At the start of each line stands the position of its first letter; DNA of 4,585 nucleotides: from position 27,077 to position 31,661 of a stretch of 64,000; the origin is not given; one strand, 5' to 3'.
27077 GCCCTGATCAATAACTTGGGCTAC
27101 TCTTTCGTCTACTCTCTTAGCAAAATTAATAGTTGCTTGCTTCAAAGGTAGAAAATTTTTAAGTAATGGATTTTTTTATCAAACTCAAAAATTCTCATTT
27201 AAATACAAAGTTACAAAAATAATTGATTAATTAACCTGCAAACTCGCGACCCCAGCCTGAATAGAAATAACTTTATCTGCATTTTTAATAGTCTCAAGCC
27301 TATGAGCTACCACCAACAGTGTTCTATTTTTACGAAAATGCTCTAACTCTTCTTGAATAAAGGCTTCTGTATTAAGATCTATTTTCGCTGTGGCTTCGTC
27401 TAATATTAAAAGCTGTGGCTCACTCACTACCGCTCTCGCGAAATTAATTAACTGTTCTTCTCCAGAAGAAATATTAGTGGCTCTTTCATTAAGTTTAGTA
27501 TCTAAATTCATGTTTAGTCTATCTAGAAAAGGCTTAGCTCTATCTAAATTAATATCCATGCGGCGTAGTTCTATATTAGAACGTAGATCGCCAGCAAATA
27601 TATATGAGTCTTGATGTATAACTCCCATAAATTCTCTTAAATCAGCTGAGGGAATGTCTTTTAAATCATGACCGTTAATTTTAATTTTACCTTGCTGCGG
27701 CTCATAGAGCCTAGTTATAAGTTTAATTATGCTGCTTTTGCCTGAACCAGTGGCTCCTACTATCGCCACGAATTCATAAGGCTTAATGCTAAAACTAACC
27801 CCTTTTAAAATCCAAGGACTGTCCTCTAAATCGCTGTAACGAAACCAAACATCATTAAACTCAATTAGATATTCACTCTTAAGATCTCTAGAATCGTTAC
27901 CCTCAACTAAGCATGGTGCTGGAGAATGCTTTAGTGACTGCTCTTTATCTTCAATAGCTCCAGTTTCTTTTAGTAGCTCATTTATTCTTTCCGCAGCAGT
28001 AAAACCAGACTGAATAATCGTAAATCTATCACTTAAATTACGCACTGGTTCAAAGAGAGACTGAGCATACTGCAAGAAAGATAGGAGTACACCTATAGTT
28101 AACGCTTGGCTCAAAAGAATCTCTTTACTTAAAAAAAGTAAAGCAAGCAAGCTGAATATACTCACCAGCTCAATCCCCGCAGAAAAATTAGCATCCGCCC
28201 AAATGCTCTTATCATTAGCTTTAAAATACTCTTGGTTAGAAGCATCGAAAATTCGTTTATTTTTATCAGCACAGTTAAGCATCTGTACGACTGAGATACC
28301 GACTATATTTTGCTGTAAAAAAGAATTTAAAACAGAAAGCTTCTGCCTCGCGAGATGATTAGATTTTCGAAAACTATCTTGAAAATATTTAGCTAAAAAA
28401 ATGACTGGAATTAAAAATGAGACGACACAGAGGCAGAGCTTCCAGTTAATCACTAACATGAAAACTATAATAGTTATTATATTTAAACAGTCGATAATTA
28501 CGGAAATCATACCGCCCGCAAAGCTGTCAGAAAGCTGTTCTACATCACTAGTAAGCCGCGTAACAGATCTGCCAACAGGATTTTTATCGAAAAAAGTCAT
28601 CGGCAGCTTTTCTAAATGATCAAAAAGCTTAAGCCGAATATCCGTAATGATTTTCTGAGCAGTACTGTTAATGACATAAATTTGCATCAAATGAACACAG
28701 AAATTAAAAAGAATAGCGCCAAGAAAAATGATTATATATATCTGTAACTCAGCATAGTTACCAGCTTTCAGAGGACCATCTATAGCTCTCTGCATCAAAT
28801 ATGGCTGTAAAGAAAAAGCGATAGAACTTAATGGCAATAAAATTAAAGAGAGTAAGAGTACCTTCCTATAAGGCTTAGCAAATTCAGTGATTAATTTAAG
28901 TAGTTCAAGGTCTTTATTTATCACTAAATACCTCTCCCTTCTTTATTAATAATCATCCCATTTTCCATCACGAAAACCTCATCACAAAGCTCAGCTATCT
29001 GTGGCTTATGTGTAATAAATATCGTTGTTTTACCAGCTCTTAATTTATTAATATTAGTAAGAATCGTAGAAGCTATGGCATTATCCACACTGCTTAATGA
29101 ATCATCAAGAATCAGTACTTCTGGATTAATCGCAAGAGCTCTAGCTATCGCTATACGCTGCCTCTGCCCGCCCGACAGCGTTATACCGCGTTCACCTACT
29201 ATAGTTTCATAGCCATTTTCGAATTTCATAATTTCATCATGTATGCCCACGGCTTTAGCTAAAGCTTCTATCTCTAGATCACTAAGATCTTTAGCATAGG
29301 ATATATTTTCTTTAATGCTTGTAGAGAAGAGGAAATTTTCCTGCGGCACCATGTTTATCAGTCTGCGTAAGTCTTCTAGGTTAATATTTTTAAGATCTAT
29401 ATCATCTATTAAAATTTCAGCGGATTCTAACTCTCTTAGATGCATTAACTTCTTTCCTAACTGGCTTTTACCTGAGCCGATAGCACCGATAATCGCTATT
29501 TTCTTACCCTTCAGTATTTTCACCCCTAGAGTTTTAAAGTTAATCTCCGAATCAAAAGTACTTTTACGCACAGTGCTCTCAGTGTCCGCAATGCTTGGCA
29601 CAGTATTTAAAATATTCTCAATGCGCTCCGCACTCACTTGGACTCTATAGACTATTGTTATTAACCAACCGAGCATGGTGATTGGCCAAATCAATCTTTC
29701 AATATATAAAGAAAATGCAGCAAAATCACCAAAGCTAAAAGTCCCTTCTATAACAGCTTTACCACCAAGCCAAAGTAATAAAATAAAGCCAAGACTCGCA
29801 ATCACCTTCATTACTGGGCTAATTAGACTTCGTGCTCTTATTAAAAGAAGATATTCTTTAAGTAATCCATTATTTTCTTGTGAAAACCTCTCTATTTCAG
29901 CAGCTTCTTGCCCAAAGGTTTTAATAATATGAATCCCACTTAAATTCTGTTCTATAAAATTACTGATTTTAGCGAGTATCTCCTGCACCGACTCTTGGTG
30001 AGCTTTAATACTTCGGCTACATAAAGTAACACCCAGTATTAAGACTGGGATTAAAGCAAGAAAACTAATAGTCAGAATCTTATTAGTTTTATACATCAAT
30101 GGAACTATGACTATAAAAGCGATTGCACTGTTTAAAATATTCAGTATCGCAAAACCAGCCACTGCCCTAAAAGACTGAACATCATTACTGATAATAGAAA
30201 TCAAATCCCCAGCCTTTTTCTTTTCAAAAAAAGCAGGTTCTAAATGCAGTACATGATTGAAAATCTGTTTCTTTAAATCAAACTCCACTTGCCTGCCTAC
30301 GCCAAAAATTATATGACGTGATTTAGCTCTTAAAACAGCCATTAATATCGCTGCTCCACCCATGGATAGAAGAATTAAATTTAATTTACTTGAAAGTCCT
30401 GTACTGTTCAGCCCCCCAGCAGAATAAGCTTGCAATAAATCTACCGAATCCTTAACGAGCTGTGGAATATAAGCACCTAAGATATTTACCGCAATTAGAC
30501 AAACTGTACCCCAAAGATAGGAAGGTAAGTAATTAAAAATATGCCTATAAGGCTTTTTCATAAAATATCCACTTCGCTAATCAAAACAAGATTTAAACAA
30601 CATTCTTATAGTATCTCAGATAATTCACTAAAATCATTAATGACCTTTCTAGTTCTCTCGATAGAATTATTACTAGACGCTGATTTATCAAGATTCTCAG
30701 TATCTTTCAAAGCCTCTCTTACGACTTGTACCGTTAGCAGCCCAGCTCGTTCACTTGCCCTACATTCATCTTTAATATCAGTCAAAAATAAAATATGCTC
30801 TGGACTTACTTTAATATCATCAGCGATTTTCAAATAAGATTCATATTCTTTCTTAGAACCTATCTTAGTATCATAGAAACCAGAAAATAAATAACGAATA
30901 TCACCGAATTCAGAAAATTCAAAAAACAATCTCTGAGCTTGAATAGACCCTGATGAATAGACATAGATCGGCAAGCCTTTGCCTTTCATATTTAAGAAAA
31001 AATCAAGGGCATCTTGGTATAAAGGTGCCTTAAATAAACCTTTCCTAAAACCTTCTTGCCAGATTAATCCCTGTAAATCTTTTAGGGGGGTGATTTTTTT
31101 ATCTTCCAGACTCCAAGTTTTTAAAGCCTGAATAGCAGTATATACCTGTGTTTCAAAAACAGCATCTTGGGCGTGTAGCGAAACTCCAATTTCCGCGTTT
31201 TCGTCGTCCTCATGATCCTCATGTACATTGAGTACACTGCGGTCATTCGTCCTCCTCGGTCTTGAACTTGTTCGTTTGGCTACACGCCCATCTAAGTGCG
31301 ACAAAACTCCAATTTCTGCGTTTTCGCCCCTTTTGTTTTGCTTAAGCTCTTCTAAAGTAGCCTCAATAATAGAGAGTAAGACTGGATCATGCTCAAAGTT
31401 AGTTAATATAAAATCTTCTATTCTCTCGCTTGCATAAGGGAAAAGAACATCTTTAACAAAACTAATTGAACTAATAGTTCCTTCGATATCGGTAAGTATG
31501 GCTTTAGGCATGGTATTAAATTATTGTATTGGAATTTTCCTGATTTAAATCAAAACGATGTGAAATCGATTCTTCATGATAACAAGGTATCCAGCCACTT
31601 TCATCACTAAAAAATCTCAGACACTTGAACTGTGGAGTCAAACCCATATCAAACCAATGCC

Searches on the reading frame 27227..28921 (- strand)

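Call 80: search_protein_families(library=ncbifam, proteins=[window:27227-28921:-], max_evalue=1e-8)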
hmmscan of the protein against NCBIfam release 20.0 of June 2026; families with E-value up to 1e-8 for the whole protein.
window:27227-28921:- (564 aa): 163 families (the best 25 are shown)
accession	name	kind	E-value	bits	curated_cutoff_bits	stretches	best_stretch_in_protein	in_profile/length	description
TIGR02203.1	MsbA_lipidA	equivalog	7.6e-94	315.2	602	1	13-557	7-544/572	lipid A export permease/ATP-binding protein MsbA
TIGR02204.1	MsbA_rel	hypoth_equivalog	2.3e-89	300.6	780.4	1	4-557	2-550/576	ABC transporter, permease/ATP-binding protein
TIGR01846.1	type_I_sec_HlyB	subfamily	7.9e-82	275.6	725.55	1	15-558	138-668/694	type I secretion system permease/ATPase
TIGR00958.1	3a01208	subfamily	1.1e-79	268.6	874.6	1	7-557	149-689/711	antigen peptide transporter 2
NF052233.1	CphA_assoc_ABC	equivalog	5.8e-77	259.7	880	1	7-557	172-718/766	cyanophycin metabolism-associated ABC transporter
NF008381.0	PRK11176.1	equivalog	1.4e-75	254.8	867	1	11-558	16-555/582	lipid A ABC transporter ATP-binding protein/permease MsbA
NF008056.1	PRK10790.1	equivalog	1.3e-73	248.5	746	1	7-558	10-551/584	SmdB family multidrug efflux ABC transporter permease/ATP-binding protein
NF000475.1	tet_ABC_46_B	exception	2.3e-71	241.1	1250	1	16-557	12-549/578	tetracycline efflux ABC transporter Tet(46) subunit B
NF045513.1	HepA_fam_ABC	equivalog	1.7e-70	238.2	725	1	61-557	97-584/610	heterocyst formation ABC transporter subunit HepA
TIGR01193.1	bacteriocin_ABC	subfamily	1.9e-70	238.3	523.85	1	25-557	164-684/708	peptide cleavage/export ABC transporter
TIGR03796.1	NHLM_micro_ABC1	equivalog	9.3e-69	232.4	853.3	1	26-557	159-687/710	NHLP family bacteriocin export ABC transporter peptidase/permease/ATPase subunit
TIGR03375.1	type_I_sec_LssB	subfamily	5.9e-68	229.8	693.1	1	10-557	143-677/696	type I secretion system permease/ATPase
NF010178.0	PRK13657.1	equivalog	3.8e-66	223.8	733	1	24-557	24-545/588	glucan ABC transporter ATP-binding protein/ permease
TIGR02857.1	CydD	equivalog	2.8e-65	221.3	435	1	19-553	2-528/529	thiol reductant ABC exporter subunit CydD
TIGR03797.1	NHLM_micro_ABC2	equivalog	1.4e-62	212.2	709.4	1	3-558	119-661/686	NHLP bacteriocin export ABC transporter permease/ATPase subunit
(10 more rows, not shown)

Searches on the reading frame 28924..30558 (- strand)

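Call 80: search_protein_families(library=ncbifam, proteins=[window:28924-30558:-], max_evalue=1e-8)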
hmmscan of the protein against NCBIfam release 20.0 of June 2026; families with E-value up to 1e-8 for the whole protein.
window:28924-30558:- (544 aa): 155 families (the best 25 are shown)
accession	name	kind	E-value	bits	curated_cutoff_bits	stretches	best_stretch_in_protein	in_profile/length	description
TIGR02204.1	MsbA_rel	hypoth_equivalog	3.3e-84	283.6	780.4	1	6-539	8-555/576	ABC transporter, permease/ATP-binding protein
NF052233.1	CphA_assoc_ABC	equivalog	1.6e-79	268.2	880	1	57-538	227-722/766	cyanophycin metabolism-associated ABC transporter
NF008055.0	PRK10789.1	equivalog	2.2e-77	260.8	845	1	14-539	18-551/590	SmdA family multidrug ABC transporter permease/ATP-binding protein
TIGR00958.1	3a01208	subfamily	2.2e-76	257.6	874.6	1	86-538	227-693/711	antigen peptide transporter 2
TIGR02203.1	MsbA_lipidA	equivalog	3.1e-76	257.1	602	1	6-539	4-549/572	lipid A export permease/ATP-binding protein MsbA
TIGR01846.1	type_I_sec_HlyB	subfamily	1.4e-73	248.4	725.55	1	54-539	174-672/694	type I secretion system permease/ATPase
TIGR03375.1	type_I_sec_LssB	subfamily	8.6e-70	235.8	693.1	1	61-538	188-681/696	type I secretion system permease/ATPase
NF008381.0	PRK11176.1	equivalog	3.7e-69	233.6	867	1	50-539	51-559/582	lipid A ABC transporter ATP-binding protein/permease MsbA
NF045513.1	HepA_fam_ABC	equivalog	7.2e-68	229.5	725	1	90-539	125-589/610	heterocyst formation ABC transporter subunit HepA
TIGR03796.1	NHLM_micro_ABC1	equivalog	1.7e-64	218.2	853.3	1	56-539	190-692/710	NHLP family bacteriocin export ABC transporter peptidase/permease/ATPase subunit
TIGR01193.1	bacteriocin_ABC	subfamily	3.1e-62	211.1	523.85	1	57-539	193-689/708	peptide cleavage/export ABC transporter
TIGR03797.1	NHLM_micro_ABC2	equivalog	5.5e-58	197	709.4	1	56-538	172-664/686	NHLP bacteriocin export ABC transporter permease/ATPase subunit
NF010178.0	PRK13657.1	equivalog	3.3e-57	194.2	733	1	95-539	91-550/588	glucan ABC transporter ATP-binding protein/ permease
NF000474.1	tet_ABC_46_A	exception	5.5e-57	193.6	1250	1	5-542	3-550/574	tetracycline efflux ABC transporter Tet(46) subunit A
TIGR01842.1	type_I_sec_PrtD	subfamily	1.1e-55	189.3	510.15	1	38-536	26-531/544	type I secretion system permease/ATPase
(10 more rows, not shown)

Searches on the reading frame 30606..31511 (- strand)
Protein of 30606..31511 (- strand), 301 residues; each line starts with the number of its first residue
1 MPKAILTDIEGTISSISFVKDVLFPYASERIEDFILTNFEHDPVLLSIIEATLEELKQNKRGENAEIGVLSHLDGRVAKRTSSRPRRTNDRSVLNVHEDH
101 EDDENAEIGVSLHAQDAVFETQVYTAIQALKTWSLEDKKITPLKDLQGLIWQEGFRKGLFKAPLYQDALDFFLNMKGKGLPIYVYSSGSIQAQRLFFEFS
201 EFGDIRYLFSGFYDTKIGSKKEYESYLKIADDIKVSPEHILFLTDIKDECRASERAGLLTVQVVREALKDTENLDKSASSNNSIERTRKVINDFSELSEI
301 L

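Call 65: find_homologous_proteins(query=window:30606-31511:-, max_evalue=1e-40)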
Query window:30606-31511:- (301 aa): 2915 proteins with E <= 1e-40 among 8000 candidates; the best 120 are listed.
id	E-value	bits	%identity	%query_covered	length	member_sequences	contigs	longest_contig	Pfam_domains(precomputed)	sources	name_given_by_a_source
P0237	2.5e-232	787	78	100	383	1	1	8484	-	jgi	jgi:enolase-phosphatase E1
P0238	5.0e-193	658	100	100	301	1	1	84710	-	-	-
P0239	1.5e-191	653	100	100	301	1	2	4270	PF00702.33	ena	-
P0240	5.9e-191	651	99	100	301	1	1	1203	-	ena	-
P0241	3.5e-189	645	99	100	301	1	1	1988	PF00702.33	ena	-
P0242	2.6e-176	603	93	100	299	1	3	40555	PF00702.33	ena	-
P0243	3.9e-155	533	83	100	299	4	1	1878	-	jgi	jgi:enolase-phosphatase E1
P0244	5.1e-155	533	83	100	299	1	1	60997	-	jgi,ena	jgi:enolase-phosphatase E1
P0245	2.0e-154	531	84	100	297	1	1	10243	PF00702.33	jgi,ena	jgi:enolase-phosphatase E1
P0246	3.3e-153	527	83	100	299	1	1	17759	-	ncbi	ncbi:MAG: acireductone synthase [Vampirovibrionia bacterium]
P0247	4.3e-152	523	82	100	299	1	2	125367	-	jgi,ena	jgi:enolase-phosphatase E1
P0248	1.5e-151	522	82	100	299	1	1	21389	-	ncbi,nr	ncbi:MAG: acireductone synthase [Proteobacteria bacterium]|nr:acireductone synthase [Pseudomonadota 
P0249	4.4e-148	510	82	100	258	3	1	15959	PF00702.33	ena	-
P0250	6.6e-148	510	77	100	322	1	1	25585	-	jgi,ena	jgi:enolase-phosphatase E1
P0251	2.1e-145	501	75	100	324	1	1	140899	-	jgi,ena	jgi:enolase-phosphatase E1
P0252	2.2e-141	488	80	100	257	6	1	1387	PF00702.33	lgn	-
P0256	7.8e-132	457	75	100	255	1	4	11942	PF00702.33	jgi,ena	jgi:enolase-phosphatase E1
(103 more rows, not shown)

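Call 67: find_encoding_contigs(protein=P0244, flank=1000, max_places=1)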
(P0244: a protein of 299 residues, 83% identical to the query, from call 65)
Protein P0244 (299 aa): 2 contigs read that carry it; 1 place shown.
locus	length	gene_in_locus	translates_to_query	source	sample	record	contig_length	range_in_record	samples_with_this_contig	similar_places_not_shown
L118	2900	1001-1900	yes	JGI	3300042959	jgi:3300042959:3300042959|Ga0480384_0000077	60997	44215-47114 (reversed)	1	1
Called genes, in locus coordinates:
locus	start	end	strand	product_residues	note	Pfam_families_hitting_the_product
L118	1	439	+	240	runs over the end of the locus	PF00596:Aldolase_II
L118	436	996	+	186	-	PF03079:ARD, PF07883:Cupin_2 (weak)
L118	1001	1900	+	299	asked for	-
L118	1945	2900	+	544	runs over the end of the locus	PF00664:ABC_membrane, PF00005:ABC_tran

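Call 68: find_encoding_contigs(protein=P0256, flank=1000, max_places=1)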
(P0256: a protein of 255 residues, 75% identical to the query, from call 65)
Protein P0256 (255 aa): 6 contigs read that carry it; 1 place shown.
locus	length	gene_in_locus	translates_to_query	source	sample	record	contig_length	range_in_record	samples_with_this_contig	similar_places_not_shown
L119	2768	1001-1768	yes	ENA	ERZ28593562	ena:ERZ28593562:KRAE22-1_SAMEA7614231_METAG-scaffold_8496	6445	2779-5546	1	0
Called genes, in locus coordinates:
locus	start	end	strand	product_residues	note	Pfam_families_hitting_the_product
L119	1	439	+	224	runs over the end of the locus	PF00596:Aldolase_II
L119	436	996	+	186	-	PF03079:ARD, PF07883:Cupin_2 (weak)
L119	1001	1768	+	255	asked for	PF00702:Hydrolase (weak)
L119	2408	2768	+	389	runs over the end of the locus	PF00664:ABC_membrane, PF00005:ABC_tran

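Call 69: find_encoding_contigs(protein=P0252, flank=1000, max_places=1)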
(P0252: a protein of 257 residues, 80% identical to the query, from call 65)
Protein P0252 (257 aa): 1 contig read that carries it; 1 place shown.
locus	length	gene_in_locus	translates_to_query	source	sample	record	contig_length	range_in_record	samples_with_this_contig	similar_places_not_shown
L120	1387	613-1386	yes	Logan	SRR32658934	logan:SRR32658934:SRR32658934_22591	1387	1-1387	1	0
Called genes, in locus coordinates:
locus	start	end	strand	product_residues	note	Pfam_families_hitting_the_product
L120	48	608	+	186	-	PF03079:ARD, PF07883:Cupin_2 (weak)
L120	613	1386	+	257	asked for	PF00702:Hydrolase (weak)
